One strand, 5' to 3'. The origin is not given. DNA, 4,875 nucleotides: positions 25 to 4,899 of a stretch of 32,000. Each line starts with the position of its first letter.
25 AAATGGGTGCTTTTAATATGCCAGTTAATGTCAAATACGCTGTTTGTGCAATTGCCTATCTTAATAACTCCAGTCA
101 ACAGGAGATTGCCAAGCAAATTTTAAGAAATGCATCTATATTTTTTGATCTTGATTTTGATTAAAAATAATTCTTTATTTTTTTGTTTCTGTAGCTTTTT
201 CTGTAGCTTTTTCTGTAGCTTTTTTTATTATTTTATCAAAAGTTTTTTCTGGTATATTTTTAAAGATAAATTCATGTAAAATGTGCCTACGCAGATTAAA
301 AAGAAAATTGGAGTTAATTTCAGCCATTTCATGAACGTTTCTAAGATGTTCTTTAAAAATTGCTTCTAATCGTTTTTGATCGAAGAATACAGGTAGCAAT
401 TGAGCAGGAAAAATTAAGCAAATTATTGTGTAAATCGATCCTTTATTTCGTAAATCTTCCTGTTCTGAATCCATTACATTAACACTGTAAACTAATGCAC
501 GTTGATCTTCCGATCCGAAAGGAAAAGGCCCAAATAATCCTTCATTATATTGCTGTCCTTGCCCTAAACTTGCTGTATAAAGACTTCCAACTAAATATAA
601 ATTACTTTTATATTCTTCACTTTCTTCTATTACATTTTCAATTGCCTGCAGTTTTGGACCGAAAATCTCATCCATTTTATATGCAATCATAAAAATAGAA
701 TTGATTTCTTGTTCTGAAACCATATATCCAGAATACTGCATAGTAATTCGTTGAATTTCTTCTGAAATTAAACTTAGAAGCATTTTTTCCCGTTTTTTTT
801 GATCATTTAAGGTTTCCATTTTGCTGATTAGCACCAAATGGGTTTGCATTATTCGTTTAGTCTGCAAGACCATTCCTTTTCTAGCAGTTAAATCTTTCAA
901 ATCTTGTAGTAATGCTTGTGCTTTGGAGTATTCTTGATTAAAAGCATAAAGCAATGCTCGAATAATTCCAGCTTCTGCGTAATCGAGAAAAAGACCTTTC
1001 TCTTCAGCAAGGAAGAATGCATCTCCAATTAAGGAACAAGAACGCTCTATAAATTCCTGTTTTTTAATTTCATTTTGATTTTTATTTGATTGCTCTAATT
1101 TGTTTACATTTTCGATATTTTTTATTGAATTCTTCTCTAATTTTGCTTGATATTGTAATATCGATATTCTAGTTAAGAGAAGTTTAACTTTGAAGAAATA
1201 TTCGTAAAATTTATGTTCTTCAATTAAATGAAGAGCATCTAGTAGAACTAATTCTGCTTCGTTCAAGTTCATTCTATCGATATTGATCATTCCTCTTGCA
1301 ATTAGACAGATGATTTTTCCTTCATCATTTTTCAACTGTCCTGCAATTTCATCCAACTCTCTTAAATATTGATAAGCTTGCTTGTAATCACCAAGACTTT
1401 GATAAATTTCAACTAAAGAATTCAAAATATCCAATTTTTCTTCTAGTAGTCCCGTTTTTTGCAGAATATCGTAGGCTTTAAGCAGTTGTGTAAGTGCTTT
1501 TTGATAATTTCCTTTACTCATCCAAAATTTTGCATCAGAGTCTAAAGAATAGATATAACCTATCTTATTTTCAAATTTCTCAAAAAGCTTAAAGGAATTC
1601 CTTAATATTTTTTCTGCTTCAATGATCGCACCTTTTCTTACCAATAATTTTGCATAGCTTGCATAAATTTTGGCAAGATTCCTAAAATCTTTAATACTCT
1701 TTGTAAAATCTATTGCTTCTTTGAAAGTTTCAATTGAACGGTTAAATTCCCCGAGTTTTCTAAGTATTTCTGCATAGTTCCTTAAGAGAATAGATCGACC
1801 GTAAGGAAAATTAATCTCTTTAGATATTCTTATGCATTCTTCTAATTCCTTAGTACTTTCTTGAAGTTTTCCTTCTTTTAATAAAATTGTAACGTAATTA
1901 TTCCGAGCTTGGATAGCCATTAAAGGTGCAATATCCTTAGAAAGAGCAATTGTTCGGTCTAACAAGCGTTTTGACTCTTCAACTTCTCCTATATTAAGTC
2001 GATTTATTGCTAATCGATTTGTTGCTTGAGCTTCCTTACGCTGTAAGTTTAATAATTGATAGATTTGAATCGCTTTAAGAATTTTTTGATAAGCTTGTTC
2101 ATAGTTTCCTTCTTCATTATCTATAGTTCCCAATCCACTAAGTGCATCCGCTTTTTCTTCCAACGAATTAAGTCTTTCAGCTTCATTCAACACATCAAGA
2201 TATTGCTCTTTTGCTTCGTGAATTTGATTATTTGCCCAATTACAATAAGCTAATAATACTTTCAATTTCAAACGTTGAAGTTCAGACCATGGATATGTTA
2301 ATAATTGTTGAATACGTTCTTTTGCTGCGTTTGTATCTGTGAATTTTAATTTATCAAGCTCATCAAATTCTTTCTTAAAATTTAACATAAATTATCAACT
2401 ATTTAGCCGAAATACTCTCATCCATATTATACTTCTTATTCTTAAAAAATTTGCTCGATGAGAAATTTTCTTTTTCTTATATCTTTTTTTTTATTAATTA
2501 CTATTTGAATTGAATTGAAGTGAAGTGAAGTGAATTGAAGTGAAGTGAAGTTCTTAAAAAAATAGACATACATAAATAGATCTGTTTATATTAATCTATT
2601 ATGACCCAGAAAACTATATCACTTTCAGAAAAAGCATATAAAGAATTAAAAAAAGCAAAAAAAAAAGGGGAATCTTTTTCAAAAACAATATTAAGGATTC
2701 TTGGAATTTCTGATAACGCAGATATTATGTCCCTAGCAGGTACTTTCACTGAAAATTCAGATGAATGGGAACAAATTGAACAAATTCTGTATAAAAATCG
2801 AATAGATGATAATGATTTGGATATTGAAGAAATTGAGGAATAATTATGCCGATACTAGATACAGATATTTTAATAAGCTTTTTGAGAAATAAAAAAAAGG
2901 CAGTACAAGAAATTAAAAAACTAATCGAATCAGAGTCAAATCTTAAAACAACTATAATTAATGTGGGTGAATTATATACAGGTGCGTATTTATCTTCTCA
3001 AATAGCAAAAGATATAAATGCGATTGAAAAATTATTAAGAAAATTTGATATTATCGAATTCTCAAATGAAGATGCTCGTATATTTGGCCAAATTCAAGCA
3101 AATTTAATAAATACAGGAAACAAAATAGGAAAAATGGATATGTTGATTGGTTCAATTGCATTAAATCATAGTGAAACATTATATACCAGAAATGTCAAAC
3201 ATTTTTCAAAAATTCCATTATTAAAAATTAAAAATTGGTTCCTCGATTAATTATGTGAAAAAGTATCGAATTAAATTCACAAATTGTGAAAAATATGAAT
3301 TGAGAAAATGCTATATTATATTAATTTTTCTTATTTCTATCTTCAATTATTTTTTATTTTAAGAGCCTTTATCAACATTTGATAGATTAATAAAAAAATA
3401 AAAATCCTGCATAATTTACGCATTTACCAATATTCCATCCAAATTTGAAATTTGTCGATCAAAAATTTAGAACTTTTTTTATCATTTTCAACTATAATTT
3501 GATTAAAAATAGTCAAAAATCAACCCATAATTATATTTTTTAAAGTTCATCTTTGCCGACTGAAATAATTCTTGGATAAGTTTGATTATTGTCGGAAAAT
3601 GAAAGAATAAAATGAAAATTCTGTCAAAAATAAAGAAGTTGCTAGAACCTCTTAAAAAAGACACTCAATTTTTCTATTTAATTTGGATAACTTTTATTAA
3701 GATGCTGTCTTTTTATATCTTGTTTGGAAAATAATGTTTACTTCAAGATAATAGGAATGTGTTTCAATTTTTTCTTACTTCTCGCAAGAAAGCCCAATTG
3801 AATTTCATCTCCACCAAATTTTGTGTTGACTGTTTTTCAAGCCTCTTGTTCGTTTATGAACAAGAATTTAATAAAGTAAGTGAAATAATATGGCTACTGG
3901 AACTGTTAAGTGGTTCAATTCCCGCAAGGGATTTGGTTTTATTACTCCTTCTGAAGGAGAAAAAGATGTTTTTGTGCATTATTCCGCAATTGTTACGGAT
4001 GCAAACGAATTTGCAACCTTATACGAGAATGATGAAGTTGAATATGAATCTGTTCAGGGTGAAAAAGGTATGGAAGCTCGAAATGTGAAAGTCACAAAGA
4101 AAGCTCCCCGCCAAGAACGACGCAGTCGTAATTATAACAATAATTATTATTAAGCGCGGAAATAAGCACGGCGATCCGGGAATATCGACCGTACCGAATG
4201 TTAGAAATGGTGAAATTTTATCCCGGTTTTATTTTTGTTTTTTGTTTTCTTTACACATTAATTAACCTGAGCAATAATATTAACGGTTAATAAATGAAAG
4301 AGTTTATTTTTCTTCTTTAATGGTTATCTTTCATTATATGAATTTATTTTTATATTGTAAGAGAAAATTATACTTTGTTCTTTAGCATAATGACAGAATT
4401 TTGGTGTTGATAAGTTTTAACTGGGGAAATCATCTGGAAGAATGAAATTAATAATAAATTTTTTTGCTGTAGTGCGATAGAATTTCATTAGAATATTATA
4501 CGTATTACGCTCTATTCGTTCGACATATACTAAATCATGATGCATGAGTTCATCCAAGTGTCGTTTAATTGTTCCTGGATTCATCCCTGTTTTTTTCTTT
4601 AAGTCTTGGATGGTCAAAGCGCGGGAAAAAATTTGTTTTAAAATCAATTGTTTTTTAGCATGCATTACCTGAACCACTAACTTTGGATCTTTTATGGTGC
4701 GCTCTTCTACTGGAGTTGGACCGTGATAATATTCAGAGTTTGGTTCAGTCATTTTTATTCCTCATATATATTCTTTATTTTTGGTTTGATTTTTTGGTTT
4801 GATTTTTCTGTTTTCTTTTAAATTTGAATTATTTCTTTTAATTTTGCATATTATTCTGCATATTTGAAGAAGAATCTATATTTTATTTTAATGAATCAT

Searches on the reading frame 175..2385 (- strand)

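Call 87: search_protein_families(library=pfam, proteins=[window:175-2385:-])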
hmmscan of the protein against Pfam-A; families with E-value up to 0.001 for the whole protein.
window:175-2385:- (736 aa): 10 families
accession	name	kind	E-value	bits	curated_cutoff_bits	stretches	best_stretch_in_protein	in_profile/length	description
PF13424.12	TPR_12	-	1.7e-19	70.2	30.1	2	159-228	4-75/77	Tetratricopeptide repeat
PF17874.7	TPR_MalT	-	1.1e-13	51.6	45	1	155-309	37-192/336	MalT-like TPR region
PF13181.12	TPR_8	-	2.4e-08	33.9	25.7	0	319-348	2-31/34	Tetratricopeptide repeat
PF07719.23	TPR_2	-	3.2e-07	30.4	27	0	200-226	3-29/34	Tetratricopeptide repeat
PF14938.12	SNAP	-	8.2e-06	25.9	25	0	84-186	20-122/282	Soluble NSF attachment protein, SNAP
PF13428.12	TPR_14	-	1.2e-05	26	23.5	0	320-346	3-29/44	Tetratricopeptide repeat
PF12862.13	ANAPC5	-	6.1e-05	23.5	23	0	289-349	9-69/91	Anaphase-promoting complex subunit 5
PF13374.12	TPR_10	-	8.9e-05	22.8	27.5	0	318-343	2-27/42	Tetratricopeptide repeat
PF10602.15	RPN7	-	9e-05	22.7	29.6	1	285-392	43-147/174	26S proteasome subunit RPN7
PF13176.12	TPR_7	-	0.00018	21.8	27.9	0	321-351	2-32/36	Tetratricopeptide repeat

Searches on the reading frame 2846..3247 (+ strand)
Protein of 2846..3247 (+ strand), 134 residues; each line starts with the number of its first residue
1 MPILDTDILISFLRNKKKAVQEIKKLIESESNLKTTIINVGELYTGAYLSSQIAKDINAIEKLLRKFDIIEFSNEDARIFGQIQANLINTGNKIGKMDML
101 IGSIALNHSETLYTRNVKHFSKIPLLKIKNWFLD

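Call 87: search_protein_families(library=pfam, proteins=[window:2846-3247:+])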
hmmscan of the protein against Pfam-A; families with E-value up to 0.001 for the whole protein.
window:2846-3247:+ (134 aa): 1 family
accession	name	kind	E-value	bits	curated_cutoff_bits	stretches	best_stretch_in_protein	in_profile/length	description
PF01850.27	PIN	-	7.9e-12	46.3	23.6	1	3-122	2-116/120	PIN domain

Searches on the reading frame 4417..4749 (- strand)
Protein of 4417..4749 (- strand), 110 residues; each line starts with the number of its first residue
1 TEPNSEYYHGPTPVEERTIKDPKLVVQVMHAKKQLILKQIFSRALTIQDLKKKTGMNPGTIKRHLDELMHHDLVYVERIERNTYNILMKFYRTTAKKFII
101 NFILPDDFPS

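Call 87: search_protein_families(library=pfam, proteins=[window:4417-4749:-])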
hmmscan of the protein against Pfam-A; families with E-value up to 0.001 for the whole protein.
window:4417-4749:- (110 aa): 3 families
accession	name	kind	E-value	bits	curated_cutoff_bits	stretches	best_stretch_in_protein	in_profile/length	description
PF01022.26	HTH_5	-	2e-05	24.8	22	1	35-75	6-46/47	Bacterial regulatory protein, arsR family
PF01047.28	MarR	-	0.00024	21.3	24.6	1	43-82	16-55/59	MarR family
PF09339.16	HTH_IclR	-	0.00064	19.9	22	1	43-75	17-49/52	IclR helix-turn-helix domain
